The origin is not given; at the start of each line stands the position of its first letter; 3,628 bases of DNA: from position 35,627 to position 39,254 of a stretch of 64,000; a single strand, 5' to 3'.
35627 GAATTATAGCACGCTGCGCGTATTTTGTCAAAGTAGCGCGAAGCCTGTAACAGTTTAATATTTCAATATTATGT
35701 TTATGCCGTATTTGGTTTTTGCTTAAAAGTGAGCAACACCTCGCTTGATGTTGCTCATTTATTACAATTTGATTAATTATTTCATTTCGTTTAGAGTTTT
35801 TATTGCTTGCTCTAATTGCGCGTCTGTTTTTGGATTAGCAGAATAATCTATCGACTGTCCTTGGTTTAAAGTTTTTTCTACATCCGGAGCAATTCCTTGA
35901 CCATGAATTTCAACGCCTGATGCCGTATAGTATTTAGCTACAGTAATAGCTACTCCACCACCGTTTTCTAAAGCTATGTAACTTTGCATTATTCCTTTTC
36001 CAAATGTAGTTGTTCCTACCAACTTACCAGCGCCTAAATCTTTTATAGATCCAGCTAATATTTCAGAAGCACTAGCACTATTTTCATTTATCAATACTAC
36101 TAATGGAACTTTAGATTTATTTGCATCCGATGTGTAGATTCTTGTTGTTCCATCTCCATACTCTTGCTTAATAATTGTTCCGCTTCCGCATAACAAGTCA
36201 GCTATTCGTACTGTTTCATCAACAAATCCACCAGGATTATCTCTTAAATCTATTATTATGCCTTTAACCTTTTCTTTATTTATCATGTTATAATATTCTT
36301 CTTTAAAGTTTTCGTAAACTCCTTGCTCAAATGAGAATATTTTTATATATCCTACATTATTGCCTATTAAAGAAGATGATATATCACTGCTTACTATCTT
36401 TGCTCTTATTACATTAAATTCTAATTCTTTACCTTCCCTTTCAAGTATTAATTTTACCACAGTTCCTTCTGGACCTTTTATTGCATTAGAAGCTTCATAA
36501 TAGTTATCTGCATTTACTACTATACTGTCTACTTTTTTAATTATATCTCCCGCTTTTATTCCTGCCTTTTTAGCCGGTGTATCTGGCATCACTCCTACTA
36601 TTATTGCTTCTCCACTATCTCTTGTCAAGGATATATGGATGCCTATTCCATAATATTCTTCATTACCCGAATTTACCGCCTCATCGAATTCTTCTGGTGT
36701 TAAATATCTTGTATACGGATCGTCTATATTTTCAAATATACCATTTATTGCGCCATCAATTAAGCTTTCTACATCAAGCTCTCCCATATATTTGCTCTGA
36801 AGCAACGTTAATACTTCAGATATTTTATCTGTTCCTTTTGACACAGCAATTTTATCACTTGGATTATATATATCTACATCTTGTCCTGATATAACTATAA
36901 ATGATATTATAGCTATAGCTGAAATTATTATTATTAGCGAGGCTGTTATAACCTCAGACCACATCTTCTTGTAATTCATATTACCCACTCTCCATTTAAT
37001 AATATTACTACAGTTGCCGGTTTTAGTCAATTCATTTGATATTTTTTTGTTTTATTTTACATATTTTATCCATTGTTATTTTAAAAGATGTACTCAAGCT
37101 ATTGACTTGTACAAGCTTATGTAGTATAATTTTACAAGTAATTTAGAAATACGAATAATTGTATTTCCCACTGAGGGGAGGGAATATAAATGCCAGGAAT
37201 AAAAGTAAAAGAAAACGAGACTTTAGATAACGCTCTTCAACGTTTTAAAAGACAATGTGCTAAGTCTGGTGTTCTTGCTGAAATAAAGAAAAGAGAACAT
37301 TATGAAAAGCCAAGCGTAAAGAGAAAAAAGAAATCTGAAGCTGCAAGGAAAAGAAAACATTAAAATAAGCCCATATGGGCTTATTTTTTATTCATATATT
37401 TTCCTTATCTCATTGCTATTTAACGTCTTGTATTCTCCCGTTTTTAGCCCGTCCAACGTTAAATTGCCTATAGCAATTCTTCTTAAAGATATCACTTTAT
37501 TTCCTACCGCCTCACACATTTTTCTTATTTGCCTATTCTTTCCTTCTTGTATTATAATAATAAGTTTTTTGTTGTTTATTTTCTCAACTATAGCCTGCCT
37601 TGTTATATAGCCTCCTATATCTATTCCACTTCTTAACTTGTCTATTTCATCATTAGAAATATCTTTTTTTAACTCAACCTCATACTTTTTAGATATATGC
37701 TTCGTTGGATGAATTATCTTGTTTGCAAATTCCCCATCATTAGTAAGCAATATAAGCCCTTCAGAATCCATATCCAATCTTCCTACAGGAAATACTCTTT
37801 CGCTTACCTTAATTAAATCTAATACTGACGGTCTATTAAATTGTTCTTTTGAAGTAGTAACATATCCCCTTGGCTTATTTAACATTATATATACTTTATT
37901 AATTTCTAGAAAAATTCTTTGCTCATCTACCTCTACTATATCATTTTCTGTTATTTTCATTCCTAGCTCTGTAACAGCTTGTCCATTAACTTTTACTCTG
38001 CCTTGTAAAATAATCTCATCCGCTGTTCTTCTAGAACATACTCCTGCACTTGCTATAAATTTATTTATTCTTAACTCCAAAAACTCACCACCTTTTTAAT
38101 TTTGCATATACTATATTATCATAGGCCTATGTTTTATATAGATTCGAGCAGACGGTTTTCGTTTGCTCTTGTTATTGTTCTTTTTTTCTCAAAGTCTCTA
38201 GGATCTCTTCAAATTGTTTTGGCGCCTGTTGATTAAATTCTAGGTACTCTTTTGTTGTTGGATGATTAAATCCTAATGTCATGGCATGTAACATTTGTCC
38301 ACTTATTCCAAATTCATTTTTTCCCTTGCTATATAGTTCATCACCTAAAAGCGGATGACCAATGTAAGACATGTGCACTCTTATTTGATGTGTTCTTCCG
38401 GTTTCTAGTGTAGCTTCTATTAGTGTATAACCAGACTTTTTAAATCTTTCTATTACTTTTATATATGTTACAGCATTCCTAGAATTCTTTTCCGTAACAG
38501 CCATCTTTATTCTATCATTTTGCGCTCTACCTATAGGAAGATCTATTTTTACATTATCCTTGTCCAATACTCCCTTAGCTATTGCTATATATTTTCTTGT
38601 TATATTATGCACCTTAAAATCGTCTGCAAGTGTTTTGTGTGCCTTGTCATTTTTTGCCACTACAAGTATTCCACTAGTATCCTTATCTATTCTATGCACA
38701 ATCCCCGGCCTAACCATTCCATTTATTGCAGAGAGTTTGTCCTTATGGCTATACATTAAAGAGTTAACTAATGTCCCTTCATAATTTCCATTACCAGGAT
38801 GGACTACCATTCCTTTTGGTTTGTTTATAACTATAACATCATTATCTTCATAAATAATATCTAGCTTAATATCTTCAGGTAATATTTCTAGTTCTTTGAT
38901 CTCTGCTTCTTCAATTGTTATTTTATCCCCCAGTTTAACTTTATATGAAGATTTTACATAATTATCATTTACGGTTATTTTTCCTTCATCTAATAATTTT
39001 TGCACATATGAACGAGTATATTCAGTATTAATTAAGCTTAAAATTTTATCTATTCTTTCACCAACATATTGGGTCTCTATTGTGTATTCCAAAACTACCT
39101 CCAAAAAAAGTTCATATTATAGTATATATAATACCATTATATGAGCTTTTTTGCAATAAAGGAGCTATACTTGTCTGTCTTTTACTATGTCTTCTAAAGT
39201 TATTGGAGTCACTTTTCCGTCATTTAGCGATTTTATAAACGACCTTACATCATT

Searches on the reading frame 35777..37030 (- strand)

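Call 84: search_protein_families(library=pfam, proteins=[window:35777-37030:-], max_evalue=0.00001)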
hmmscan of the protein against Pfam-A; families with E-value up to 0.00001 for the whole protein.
window:35777-37030:- (417 aa): 5 families
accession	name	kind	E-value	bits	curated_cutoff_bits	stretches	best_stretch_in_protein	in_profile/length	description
PF03572.23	Peptidase_S41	-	3.2e-49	167.1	24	1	225-385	1-164/165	Peptidase family S41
PF13180.12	PDZ_2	-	6.3e-11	42.8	27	1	129-207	3-78/80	PDZ domain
PF17820.7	PDZ_6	-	1.6e-10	41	27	1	143-198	1-54/54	PDZ domain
PF22694.1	CtpB_N-like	-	2.1e-10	41.4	27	1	65-111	36-82/85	Activating protease CtpB N-terminal domain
PF00595.29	PDZ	-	7e-08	33.2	23.2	1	127-195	10-79/81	PDZ domain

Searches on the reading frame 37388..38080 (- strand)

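Call 84: search_protein_families(library=pfam, proteins=[window:37388-38080:-], max_evalue=0.00001)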
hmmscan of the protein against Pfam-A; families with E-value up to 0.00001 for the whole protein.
window:37388-38080:- (230 aa): 2 families
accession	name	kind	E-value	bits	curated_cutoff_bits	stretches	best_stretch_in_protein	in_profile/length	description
PF00849.27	PseudoU_synth_2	-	3e-21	76.7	26.8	1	64-191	2-152/152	RNA pseudouridylate synthase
PF01479.30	S4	-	4.2e-13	49.2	22.8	1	4-49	2-48/48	S4 domain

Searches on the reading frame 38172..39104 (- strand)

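Call 84: search_protein_families(library=pfam, proteins=[window:38172-39104:-], max_evalue=0.00001)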
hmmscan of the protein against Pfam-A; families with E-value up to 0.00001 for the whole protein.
window:38172-39104:- (310 aa): 2 families
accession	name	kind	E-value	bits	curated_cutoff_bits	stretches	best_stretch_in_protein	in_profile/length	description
PF00849.27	PseudoU_synth_2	-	2.2e-37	129.1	26.8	1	89-246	1-151/152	RNA pseudouridylate synthase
PF01479.30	S4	-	1.5e-08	34.7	22.8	1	16-62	1-48/48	S4 domain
